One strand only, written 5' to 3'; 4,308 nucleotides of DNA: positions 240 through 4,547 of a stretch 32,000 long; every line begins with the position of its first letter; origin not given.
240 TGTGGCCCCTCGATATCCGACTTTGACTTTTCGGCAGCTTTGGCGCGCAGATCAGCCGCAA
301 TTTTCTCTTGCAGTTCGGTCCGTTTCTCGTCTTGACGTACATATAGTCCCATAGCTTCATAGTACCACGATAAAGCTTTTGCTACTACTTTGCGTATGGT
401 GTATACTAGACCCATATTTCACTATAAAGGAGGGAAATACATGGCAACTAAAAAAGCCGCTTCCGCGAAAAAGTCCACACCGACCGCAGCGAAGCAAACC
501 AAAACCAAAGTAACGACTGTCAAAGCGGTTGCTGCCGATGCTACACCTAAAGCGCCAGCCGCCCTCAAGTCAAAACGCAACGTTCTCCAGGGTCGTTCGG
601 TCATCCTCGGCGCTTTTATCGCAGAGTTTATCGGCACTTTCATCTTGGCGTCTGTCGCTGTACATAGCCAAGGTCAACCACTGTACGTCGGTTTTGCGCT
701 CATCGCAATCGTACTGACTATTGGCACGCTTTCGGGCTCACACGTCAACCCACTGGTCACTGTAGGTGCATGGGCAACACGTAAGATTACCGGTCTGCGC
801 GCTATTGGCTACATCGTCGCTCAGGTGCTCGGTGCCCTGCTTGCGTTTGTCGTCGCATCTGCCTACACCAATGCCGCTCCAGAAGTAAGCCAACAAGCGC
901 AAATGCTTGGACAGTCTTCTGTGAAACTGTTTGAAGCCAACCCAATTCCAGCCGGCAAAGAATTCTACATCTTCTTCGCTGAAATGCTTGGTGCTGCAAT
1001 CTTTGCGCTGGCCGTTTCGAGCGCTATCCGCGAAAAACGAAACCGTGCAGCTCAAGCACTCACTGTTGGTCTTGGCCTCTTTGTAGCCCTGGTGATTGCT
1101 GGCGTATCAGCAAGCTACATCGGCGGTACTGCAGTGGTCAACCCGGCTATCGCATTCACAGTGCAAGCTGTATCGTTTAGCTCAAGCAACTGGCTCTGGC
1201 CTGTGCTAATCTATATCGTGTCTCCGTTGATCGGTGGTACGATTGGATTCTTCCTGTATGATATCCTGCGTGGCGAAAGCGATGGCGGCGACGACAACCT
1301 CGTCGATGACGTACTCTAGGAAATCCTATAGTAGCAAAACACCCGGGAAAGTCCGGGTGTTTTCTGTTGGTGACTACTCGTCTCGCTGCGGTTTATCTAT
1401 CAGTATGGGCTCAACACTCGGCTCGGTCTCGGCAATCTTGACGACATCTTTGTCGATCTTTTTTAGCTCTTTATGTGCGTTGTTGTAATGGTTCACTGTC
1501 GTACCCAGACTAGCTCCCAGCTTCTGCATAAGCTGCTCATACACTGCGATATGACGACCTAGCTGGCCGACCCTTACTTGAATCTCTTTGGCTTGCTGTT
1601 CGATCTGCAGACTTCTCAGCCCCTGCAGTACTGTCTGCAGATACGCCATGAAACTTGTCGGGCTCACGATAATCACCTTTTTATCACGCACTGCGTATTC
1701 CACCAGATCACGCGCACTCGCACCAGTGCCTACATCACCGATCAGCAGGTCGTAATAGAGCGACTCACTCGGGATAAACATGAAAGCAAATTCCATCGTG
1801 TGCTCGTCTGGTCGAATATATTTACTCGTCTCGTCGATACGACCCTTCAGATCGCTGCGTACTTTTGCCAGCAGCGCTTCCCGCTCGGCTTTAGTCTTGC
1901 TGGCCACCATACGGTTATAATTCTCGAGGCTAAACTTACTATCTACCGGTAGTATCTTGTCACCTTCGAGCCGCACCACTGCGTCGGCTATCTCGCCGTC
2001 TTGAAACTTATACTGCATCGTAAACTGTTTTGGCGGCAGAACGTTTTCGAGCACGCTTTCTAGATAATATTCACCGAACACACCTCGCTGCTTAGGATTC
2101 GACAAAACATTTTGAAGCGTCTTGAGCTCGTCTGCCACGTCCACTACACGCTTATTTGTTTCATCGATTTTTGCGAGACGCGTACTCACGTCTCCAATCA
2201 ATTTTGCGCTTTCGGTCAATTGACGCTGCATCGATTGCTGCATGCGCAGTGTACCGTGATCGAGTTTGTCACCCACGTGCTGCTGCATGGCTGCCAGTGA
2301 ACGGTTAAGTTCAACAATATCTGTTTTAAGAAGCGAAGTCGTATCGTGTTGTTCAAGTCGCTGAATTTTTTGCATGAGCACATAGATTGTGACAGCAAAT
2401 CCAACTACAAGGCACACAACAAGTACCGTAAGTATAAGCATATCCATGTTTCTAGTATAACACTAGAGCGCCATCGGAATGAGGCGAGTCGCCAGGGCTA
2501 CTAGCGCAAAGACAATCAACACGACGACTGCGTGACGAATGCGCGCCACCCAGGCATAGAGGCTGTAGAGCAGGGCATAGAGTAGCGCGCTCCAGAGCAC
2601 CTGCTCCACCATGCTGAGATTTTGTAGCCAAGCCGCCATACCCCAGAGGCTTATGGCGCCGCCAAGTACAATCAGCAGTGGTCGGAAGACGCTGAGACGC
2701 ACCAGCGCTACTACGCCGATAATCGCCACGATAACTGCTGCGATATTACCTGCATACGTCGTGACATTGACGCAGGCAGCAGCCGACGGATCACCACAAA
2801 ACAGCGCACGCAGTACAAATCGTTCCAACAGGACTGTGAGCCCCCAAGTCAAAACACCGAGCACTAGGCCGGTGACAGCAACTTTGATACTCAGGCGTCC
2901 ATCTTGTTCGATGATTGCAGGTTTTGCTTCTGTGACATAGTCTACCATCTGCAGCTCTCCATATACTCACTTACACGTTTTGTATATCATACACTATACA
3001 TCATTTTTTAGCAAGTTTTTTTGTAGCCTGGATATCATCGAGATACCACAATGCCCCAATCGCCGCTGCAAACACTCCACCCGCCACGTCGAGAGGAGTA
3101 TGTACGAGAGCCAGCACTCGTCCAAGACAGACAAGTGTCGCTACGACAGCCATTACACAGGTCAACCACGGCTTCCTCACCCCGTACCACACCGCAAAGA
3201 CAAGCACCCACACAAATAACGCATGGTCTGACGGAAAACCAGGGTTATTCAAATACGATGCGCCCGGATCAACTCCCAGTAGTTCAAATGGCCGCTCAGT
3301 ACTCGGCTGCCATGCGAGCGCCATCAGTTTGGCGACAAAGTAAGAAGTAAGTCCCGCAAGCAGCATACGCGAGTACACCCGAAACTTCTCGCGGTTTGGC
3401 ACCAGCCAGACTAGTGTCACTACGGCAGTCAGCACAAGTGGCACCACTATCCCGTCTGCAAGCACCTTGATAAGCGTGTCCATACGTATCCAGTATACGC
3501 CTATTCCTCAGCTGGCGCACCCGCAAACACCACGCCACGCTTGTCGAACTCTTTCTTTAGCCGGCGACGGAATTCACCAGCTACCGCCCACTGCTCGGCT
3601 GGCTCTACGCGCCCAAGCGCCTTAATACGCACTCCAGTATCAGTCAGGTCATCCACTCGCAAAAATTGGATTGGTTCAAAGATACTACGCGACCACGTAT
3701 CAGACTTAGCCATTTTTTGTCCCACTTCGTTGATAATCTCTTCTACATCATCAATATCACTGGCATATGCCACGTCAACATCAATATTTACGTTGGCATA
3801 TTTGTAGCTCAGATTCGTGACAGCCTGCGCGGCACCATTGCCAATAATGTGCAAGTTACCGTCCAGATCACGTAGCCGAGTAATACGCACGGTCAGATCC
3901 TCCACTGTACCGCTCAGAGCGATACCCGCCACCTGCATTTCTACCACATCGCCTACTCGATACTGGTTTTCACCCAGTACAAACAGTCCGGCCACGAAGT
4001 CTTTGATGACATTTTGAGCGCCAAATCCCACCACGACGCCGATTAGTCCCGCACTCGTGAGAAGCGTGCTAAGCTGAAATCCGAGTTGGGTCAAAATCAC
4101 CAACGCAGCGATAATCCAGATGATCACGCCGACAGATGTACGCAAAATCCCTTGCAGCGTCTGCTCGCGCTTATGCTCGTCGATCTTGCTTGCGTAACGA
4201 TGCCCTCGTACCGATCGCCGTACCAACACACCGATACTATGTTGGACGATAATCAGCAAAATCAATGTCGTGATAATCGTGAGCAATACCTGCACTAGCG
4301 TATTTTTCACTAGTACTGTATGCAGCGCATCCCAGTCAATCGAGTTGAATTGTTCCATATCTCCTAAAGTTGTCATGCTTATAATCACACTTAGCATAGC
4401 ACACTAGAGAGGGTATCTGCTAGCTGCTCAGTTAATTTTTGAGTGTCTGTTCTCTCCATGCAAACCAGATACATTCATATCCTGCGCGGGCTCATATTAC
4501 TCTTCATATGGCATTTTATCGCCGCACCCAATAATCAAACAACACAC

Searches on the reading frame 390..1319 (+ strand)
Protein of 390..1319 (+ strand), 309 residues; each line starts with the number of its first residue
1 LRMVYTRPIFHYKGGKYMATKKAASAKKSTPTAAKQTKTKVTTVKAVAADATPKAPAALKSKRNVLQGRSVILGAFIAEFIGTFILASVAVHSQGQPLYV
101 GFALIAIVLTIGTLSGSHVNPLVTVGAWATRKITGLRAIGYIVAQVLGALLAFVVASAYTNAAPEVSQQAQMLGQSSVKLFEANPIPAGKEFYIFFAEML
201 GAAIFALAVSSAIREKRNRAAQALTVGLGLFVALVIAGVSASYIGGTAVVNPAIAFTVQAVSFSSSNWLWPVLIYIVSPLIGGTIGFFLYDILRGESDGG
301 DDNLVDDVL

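Call 66: search_protein_families(library=pfam, proteins=[window:390-1319:+], max_evalue=0.001)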
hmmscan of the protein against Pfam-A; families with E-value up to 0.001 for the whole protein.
window:390-1319:+ (309 aa): 1 family
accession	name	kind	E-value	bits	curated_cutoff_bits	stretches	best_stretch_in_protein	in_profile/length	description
PF00230.25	MIP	-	5.5e-24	85.6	25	1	73-290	8-222/222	Major intrinsic protein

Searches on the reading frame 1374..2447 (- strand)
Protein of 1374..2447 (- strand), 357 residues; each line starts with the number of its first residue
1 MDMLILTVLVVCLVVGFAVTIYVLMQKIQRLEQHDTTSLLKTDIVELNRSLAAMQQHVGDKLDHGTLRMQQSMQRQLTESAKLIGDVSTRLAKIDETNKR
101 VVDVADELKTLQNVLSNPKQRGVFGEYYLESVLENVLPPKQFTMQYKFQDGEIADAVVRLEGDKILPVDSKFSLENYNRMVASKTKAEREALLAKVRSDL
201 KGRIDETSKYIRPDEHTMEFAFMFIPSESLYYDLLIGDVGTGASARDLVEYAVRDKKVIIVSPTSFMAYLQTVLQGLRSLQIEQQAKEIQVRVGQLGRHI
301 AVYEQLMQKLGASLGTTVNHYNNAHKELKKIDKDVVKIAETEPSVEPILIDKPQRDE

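Call 66: search_protein_families(library=pfam, proteins=[window:1374-2447:-], max_evalue=0.001)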
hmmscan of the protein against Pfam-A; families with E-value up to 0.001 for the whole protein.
window:1374-2447:- (357 aa): 1 family
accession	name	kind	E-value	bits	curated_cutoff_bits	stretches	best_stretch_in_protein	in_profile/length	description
PF02646.22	RmuC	-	5e-59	200.2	26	1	51-339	3-278/291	RmuC family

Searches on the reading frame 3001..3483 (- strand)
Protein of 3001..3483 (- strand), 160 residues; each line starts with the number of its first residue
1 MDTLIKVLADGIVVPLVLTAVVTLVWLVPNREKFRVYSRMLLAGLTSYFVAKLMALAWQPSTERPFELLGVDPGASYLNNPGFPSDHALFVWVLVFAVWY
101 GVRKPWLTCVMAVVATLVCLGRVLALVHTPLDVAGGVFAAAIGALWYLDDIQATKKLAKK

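Call 66: search_protein_families(library=pfam, proteins=[window:3001-3483:-], max_evalue=0.001)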
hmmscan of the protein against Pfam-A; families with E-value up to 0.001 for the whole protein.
window:3001-3483:- (160 aa): 1 family
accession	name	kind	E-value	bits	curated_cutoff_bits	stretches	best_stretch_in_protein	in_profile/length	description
PF01569.27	PAP2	-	1.8e-13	50.8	27.2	1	41-148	10-122/130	PAP2 superfamily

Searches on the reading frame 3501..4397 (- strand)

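Call 66: search_protein_families(library=pfam, proteins=[window:3501-4397:-], max_evalue=0.001)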
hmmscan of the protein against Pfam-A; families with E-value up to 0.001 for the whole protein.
window:3501-4397:- (298 aa): 3 families
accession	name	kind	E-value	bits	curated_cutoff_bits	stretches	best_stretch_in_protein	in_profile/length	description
PF00924.24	MS_channel_2nd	-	4.4e-15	56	20.2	1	129-197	1-67/68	Mechanosensitive ion channel, beta-domain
PF21082.3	MS_channel_3rd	-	3.9e-08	34.1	21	1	203-290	1-87/88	Mechanosensitive ion channel MscS, C-terminal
PF21088.3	MS_channel_1st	-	4.6e-07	30.2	23.1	1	91-128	5-42/42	Mechanosensitive ion channel, transmembrane helices 2/3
